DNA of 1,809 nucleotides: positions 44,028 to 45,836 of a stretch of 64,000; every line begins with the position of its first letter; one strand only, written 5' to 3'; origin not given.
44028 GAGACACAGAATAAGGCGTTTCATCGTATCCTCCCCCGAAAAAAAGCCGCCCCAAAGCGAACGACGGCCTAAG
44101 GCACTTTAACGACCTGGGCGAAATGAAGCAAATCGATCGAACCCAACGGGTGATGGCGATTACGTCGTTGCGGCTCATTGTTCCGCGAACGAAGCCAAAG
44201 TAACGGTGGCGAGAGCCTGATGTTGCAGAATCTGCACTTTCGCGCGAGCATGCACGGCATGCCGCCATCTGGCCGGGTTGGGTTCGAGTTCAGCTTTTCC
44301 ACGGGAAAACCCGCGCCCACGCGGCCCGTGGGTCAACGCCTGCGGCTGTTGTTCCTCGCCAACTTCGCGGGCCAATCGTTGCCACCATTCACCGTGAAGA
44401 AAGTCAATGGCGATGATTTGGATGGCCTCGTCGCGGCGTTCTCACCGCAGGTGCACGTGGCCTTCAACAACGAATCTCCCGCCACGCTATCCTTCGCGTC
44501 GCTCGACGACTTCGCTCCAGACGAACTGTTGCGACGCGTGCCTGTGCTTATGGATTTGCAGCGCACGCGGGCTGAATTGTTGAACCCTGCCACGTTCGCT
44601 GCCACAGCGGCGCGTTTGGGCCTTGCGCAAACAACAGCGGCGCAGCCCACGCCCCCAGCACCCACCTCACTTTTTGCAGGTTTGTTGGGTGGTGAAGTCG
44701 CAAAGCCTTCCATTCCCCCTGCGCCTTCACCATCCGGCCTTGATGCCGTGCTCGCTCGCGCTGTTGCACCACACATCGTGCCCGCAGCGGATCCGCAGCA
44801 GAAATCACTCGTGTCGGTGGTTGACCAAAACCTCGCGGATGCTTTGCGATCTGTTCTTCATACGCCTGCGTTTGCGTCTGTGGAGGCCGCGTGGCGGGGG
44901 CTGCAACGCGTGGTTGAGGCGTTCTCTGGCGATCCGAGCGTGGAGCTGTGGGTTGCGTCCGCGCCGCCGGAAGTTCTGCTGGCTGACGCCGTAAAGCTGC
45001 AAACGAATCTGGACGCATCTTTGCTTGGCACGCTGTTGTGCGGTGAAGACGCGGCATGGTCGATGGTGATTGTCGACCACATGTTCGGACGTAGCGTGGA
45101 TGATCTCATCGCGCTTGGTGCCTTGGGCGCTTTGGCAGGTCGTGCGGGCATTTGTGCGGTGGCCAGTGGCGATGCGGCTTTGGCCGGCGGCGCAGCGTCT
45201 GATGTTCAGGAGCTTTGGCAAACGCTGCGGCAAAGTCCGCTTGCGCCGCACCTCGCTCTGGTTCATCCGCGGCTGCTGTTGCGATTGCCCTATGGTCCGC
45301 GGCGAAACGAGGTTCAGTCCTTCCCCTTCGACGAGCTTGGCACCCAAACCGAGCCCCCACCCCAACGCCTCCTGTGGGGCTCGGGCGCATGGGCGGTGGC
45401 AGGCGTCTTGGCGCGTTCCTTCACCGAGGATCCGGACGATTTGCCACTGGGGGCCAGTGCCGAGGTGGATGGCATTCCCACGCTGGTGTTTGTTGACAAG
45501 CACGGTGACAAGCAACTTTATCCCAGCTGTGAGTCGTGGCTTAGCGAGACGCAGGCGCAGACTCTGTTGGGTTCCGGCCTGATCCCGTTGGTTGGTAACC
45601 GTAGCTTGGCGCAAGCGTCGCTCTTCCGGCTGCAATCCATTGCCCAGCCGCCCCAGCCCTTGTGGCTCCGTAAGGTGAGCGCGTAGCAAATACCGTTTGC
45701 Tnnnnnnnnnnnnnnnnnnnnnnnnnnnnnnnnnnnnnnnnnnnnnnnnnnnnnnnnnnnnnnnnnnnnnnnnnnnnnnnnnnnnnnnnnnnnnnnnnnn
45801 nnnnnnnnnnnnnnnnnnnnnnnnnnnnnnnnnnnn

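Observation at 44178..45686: Single-ORF fusion of T6SS sheath subunits TssB and TssC, lacking the TssC C-terminal region and orphaned from any T6SS locus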

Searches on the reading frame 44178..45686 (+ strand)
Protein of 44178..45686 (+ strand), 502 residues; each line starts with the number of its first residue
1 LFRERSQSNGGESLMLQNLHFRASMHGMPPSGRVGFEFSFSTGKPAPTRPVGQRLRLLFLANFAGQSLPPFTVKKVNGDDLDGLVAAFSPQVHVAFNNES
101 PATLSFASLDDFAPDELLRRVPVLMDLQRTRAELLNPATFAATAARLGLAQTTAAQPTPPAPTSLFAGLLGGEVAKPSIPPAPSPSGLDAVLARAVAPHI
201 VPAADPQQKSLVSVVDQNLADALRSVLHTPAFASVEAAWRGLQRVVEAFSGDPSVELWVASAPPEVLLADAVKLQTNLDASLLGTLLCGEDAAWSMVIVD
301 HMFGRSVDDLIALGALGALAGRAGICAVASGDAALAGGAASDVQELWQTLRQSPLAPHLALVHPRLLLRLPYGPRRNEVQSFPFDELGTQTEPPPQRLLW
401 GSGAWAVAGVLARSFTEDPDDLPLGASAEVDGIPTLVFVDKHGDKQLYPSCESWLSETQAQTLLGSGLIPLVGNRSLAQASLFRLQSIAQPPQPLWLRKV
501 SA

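Call 3: search_protein_families(library=pfam, proteins=[window:44178-45686:+], max_evalue=1)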
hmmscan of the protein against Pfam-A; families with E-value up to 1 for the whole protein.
window:44178-45686:+ (502 aa): 2 families
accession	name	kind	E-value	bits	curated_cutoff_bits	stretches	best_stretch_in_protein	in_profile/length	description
PF05943.17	VipB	-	1.7e-28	100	27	1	211-488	3-300/301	EvpB/VC_A0108, tail sheath N-terminal domain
PF05591.17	T6SS_VipA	-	2e-05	24.9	24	1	58-136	31-122/155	Type VI secretion system, VipA, VC_A0107 or Hcp2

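Call 4: search_protein_families(library=ncbifam, proteins=[window:44178-45686:+], max_evalue=1)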
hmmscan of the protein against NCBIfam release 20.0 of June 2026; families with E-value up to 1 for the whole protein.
window:44178-45686:+ (502 aa): 2 families
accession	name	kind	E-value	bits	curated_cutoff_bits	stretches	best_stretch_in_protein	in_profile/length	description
TIGR03355.1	VI_chp_2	equivalog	4.2e-24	85.2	271.5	1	209-491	51-354/473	type VI secretion system contractile sheath large subunit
TIGR03358.1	VI_chp_5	equivalog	0.00041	20.2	97.25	1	57-136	33-125/160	type VI secretion system contractile sheath small subunit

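Call 5: find_homologous_proteins(query=window:44178-45686:+, max_evalue=0.001)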
Query window:44178-45686:+ (502 aa): 58 proteins with E <= 0.001 among 8000 candidates.
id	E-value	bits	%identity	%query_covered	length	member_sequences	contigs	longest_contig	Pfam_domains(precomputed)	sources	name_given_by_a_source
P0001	0.0e+0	1071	100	97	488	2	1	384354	PF05591.18,PF05943.18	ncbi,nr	ncbi:MAG: type VI secretion system contractile sheath large subunit [Deltaproteobacteria bacterium]|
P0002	4.1e-218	743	74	95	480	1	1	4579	PF05591.18,PF05943.18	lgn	-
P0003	4.9e-166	572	57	95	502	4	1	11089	PF05591.18,PF05943.18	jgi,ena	-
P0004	4.5e-164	565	56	95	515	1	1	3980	PF05591.18,PF05943.18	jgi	jgi:type VI secretion system protein ImpC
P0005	3.8e-160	552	56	95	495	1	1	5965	PF05591.18,PF05943.18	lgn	-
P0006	7.4e-155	535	56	93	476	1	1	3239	PF05591.18,PF05943.18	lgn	-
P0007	1.7e-123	431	49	94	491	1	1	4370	PF05591.18,PF05943.18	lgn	-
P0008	6.3e-113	397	44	94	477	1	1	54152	PF05591.18,PF05943.18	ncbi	-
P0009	2.4e-88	316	41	92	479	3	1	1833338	PF05591.18,PF05943.18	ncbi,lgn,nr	ncbi:MAG: type VI secretion system contractile sheath large subunit [Myxococcales bacterium]|nr:type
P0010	3.9e-65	239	35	91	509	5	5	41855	PF05591.18,PF05943.18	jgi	jgi:type VI secretion system protein ImpC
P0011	7.8e-65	238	34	91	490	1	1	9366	PF05591.18,PF05943.18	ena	-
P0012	5.0e-61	225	35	88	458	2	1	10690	PF05591.18,PF05943.18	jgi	jgi:type VI secretion system protein ImpC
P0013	1.8e-60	224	34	88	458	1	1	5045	PF05591.18,PF05943.18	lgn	-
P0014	5.0e-60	222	34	92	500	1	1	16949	PF05591.18,PF05943.18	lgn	-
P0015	3.8e-58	216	34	52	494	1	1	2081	PF05591.18,PF05943.18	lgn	-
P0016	1.5e-57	214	32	90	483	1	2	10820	PF05591.18,PF05943.18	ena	-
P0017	1.9e-57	214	32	92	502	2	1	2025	PF05591.18,PF05943.18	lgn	-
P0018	2.8e-57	213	35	92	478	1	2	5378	PF05591.18,PF05943.18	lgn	-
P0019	1.3e-55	208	35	86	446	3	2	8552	PF05591.18,PF05943.18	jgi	jgi:type VI secretion system protein ImpC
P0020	1.4e-55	207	35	92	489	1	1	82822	PF05591.18,PF05943.18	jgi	-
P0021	5.1e-55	206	34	91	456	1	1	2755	PF05591.18,PF05943.18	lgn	-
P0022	6.7e-55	205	34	92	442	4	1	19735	PF05591.18,PF05943.18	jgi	jgi:type VI secretion system protein ImpC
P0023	2.4e-53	200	33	85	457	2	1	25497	PF05591.18,PF05943.18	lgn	-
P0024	1.2e-52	198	33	85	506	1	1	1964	PF05591.18,PF05943.18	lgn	-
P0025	1.2e-52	198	32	88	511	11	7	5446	PF05591.18,PF05943.18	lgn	-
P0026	1.5e-52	197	32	88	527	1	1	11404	PF05591.18,PF05943.18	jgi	jgi:type VI secretion system protein ImpC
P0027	3.7e-52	196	33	88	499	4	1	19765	PF05591.18,PF05943.18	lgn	-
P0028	5.5e-52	196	32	88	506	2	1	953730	PF05591.18,PF05943.18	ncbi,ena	-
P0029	3.6e-51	193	32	92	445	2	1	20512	PF05591.18,PF05943.18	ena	-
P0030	9.8e-51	191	35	74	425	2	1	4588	PF05943.18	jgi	jgi:type VI secretion system protein ImpC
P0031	2.4e-50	190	32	88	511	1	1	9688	PF05591.18,PF05943.18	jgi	-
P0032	3.6e-50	190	32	88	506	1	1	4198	PF05591.18,PF05943.18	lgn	-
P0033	4.5e-50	189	33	88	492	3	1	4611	PF05591.18,PF05943.18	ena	-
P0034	5.6e-50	189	32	92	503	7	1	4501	PF05591.18,PF05943.18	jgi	jgi:type VI secretion system protein ImpC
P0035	8.1e-50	188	31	92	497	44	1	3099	PF05591.18,PF05943.18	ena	-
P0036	8.8e-50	188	34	92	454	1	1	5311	PF05591.18,PF05943.18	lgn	-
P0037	9.7e-50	188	33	88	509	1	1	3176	PF05591.18,PF05943.18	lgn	-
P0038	1.0e-49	188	32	92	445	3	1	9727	PF05591.18,PF05943.18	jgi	jgi:type VI secretion system protein ImpC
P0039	3.5e-49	186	33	88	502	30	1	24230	PF05591.18,PF05943.18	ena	-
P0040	6.8e-49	185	34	91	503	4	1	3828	PF05591.18,PF05943.18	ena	-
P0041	3.0e-48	183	35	91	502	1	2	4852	PF05591.18,PF05943.18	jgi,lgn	-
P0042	5.0e-48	183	32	93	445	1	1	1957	PF05591.18,PF05943.18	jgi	-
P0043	8.2e-48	182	32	92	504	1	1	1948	PF05591.18,PF05943.18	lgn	-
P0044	4.2e-47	179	34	92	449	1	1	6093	PF05591.18,PF05943.18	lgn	-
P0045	6.6e-47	179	31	94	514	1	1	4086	PF05591.18,PF05943.18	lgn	-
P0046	1.7e-46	178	30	90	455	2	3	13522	PF05591.18,PF05943.18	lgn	-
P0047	2.1e-46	177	32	90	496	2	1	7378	PF05591.18,PF05943.18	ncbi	-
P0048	2.4e-46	177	32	92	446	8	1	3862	PF05591.18,PF05943.18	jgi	jgi:type VI secretion system protein ImpC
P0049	4.5e-45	173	31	88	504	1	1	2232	PF05591.18,PF05943.18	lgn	-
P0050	3.2e-41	160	29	91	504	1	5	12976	PF05591.18,PF05943.18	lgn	-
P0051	5.1e-41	159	31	90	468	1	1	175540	PF05591.18,PF05943.18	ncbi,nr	ncbi:MAG: type VI secretion system contractile sheath large subunit [Bryobacteraceae bacterium]|nr:t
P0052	8.9e-41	159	29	93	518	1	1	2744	PF05591.18,PF05943.18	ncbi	ncbi:MAG: type VI secretion system contractile sheath domain-containing protein [Terriglobia bacteri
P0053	1.5e-36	145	33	59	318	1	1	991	PF05943.18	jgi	jgi:type VI secretion system protein ImpC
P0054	1.1e-34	139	29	87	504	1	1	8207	PF05591.18,PF05943.18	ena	-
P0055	1.6e-30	125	33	66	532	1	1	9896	PF05591.18,PF05943.18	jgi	jgi:type VI secretion system protein ImpC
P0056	3.7e-22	97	28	88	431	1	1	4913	PF05943.18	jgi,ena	-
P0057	1.5e-21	95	28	88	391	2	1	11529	PF05943.18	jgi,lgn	-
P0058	6.8e-14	70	28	85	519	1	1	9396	PF05591.18,PF05943.18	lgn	-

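Call 6: search_solved_structures(query=window:44178-45686:+, max_evalue=1, show_alignments=2)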
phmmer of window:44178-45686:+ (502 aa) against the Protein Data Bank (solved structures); distinct sequences matched with E-value up to 1: 26.
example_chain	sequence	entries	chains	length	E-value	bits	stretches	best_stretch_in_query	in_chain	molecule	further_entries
9n4v_A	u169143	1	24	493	1.9e-14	56.8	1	212-489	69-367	DUF877 family protein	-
5mxn_A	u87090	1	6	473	2.3e-14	56.6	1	202-491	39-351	Type VI secretion protein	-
5ojq_A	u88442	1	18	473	2.5e-14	56.4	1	202-491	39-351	Type VI secretion protein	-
5n8n_B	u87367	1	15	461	3.4e-14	56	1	209-492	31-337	EvpB family type VI secretion protein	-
5myu_A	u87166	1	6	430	2.8e-13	53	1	214-491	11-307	Type VI secretion system protein ImpC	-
3j9g_B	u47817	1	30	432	2.8e-13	53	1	214-491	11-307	VipB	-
5urw_1B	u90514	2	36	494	6.5e-11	45.2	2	346-491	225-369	TssC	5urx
1qlb_A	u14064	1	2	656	0.04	16.2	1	235-316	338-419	FUMARATE REDUCTASE FLAVOPROTEIN SUBUNIT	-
1e7p_A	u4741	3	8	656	0.04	16.2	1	235-316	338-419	Fumarate reductase flavoprotein subunit | QUINOL-FUMARATE REDUCTASE FLAVOPROTEIN SUBUNIT A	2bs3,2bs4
2bs2_A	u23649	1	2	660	0.041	16.2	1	235-316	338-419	QUINOL-FUMARATE REDUCTASE FLAVOPROTEIN SUBUNIT A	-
5myu_a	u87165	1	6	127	0.073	15.3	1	93-133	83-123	Uncharacterized protein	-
3j9g_A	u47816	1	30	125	0.12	14.6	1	96-133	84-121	VipA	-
5mxn_a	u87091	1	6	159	0.13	14.5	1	96-134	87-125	Type VI secretion protein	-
5ojq_a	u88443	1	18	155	0.15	14.3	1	96-134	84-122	VipA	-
4uqz_B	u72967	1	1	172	0.21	13.8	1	76-141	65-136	HSIB1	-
5urw_1A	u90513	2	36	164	0.4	12.9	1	28-134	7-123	TssB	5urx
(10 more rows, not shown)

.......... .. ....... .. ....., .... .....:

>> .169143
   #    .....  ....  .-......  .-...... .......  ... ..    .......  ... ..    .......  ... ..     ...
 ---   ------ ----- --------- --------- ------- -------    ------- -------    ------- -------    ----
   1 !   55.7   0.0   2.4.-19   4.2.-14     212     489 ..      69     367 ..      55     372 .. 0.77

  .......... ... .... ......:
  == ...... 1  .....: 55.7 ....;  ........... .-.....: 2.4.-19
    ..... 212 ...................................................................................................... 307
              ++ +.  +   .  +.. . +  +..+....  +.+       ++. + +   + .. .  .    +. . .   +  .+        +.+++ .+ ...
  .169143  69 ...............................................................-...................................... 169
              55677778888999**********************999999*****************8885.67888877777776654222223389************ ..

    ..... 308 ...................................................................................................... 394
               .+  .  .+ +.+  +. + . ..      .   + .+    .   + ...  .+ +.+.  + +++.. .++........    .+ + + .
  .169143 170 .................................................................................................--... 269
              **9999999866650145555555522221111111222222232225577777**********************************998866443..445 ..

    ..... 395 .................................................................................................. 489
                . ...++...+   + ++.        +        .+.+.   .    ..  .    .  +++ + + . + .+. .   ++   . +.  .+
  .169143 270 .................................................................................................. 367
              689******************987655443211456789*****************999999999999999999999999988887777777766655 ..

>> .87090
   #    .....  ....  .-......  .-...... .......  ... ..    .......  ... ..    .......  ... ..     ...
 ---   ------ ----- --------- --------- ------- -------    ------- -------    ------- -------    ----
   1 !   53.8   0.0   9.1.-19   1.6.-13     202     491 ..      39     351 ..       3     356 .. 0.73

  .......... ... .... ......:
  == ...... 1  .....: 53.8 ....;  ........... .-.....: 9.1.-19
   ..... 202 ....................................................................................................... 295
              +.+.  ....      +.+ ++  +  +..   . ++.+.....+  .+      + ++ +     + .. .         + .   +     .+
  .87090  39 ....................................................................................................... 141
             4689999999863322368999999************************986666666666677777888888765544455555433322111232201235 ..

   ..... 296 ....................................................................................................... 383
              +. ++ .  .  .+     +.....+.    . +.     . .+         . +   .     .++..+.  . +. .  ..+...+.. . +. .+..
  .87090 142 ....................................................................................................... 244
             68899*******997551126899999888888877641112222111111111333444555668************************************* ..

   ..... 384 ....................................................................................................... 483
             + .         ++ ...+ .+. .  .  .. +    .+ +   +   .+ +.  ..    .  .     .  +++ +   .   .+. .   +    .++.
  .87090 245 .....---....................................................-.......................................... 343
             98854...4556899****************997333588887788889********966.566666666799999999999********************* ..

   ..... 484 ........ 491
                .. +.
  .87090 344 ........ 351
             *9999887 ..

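Call 9: find_encoding_contigs(protein=P0001, flank=10000, max_places=3)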
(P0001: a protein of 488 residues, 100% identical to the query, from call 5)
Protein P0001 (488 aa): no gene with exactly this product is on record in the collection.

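Call 10: find_encoding_contigs(protein=P0009, flank=10000, max_places=3)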
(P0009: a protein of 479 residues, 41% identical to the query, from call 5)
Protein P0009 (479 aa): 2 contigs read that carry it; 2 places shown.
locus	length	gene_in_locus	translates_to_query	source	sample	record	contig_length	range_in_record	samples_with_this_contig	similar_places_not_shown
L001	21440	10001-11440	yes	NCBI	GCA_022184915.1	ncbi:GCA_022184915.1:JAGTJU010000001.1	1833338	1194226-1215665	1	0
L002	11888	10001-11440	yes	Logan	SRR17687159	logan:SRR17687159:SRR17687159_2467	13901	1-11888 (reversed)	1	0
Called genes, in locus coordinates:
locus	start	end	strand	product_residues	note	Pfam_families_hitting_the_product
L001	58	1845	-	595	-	PF00664:ABC_membrane, PF00005:ABC_tran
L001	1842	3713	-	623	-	PF00664:ABC_membrane, PF00005:ABC_tran, PF13191:AAA_16 (weak)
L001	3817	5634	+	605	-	PF03308:MeaB (faint), PF13555:AAA_29 (faint), PF00004:AAA (faint), PF00005:ABC_tran, PF02463:SMC_N (faint), PF13304:AAA_21 (weak), PF00005:ABC_tran, PF16326:ABC_tran_CTD, +3 more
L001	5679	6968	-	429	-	PF03349:Toluene_X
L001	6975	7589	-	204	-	-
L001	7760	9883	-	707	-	PF01590:GAF, PF13185:GAF_2, PF08448:PAS_4 (weak), PF00512:HisKA, PF02518:HATPase_c, PF00072:Response_reg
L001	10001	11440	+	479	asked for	PF05591:T6SS_VipA (faint), PF05943:VipB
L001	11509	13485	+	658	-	PF13248:Zn_ribbon_3 (weak), PF00069:Pkinase, PF07714:PK_Tyr_Ser-Thr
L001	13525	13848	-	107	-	-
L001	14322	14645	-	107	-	-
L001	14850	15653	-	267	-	PF13490:zf-HC2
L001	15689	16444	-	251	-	PF04542:Sigma70_r2, PF04545:Sigma70_r4 (weak), PF08281:Sigma70_r4_2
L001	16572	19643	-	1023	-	PF07517:SecA_DEAD, PF00270:DEAD (weak), PF01043:SecA_PP_bind, PF21090:P-loop_SecA, PF07516:SecA_SW, PF02810:SEC-C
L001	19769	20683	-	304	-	PF00106:adh_short (faint), PF13561:adh_short_C2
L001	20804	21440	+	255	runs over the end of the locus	PF01479:S4 (weak), PF00849:PseudoU_synth_2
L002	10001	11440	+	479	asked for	PF05591:T6SS_VipA (faint), PF05943:VipB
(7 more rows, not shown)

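Call 11: find_encoding_contigs(protein=P0008, flank=10000, max_places=3)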
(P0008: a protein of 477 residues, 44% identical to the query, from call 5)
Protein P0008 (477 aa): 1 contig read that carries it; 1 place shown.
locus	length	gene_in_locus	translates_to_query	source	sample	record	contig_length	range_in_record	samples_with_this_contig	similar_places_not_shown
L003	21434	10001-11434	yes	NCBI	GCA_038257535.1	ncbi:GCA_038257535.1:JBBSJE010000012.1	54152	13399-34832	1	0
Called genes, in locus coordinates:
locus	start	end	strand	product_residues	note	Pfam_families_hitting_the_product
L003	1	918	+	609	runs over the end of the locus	PF00005:ABC_tran, PF02463:SMC_N (faint), PF03193:RsgA_GTPase (faint), PF03308:MeaB (faint), PF13476:AAA_23 (faint), PF13304:AAA_21 (weak), PF00005:ABC_tran, PF16326:ABC_tran_CTD, +1 more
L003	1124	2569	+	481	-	PF13372:Alginate_exp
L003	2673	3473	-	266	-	PF00005:ABC_tran, PF13304:AAA_21 (faint)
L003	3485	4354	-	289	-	PF00005:ABC_tran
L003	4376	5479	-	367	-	PF00528:BPD_transp_1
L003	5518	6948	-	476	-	PF13379:NMT1_2, PF09084:NMT1 (faint)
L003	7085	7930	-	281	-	PF02602:HEM4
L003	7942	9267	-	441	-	PF03349:Toluene_X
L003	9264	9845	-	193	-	-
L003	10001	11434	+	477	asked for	PF05591:T6SS_VipA, PF05943:VipB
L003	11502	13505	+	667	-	PF00069:Pkinase, PF07714:PK_Tyr_Ser-Thr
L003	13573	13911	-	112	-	-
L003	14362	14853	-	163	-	-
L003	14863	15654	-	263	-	PF13490:zf-HC2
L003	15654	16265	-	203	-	PF04542:Sigma70_r2, PF08281:Sigma70_r4_2, PF04545:Sigma70_r4 (weak)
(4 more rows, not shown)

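Call 12: find_encoding_contigs(protein=P0051, flank=10000, max_places=2)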
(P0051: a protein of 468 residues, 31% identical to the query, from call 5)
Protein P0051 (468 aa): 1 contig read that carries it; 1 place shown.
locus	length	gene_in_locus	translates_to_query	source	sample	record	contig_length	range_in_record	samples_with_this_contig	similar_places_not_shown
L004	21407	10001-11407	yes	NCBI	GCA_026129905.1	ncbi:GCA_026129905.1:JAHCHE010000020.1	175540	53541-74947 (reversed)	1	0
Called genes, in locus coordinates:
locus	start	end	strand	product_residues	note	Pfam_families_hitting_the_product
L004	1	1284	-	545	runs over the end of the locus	-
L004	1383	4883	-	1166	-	PF14331:IcmF-related_N, PF06761:IcmF-related, PF21070:IcmF_helical, PF06744:IcmF_C (weak)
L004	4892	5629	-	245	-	PF09850:DotU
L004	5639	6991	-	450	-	PF05936:T6SS_VasE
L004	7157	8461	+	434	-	-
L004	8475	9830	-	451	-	PF05936:T6SS_VasE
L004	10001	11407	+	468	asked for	PF05591:T6SS_VipA, PF05943:VipB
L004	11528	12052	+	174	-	PF05591:T6SS_VipA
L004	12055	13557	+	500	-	PF05943:VipB, PF18945:VipB_2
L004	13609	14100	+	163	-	PF05638:T6SS_HCP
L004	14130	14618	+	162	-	PF05638:T6SS_HCP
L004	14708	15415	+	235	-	PF07024:ImpE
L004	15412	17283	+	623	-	PF06812:ImpA_N, PF16989:T6SS_VasJ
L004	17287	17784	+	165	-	PF04965:GPW_gp25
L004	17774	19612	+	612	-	PF05947:T6SS_TssF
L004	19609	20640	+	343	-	PF06996:T6SS_TssG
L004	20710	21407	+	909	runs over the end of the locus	PF02861:Clp_N (weak), PF13191:AAA_16 (weak), PF23569:NBD_SMAX1, PF00004:AAA, PF17871:AAA_lid_9, PF07724:AAA_2, PF07728:AAA_5, PF10431:ClpB_D2-small, +4 more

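Call 13: find_encoding_contigs(protein=P0028, flank=10000, max_places=2)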
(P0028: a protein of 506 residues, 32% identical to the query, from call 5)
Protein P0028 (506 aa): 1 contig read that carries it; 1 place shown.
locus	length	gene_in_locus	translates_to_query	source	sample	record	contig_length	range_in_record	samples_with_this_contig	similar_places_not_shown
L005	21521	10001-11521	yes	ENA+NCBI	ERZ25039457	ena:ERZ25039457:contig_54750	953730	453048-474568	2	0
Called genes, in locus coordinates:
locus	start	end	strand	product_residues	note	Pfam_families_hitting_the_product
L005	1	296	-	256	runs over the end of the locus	-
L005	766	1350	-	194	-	PF06744:IcmF_C (weak)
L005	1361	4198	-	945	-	PF14331:IcmF-related_N, PF06761:IcmF-related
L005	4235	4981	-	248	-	PF09850:DotU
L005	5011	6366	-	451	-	PF05936:T6SS_VasE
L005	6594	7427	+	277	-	-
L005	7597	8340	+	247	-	-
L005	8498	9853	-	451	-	PF05936:T6SS_VasE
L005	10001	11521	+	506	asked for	PF05591:T6SS_VipA, PF05943:VipB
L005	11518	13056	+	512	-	PF05175:MTS (weak)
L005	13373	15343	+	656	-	PF05591:T6SS_VipA, PF05943:VipB, PF18945:VipB_2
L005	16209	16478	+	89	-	PF07024:ImpE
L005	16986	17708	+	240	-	PF06812:ImpA_N (weak)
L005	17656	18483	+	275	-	PF16989:T6SS_VasJ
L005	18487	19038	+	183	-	PF04965:GPW_gp25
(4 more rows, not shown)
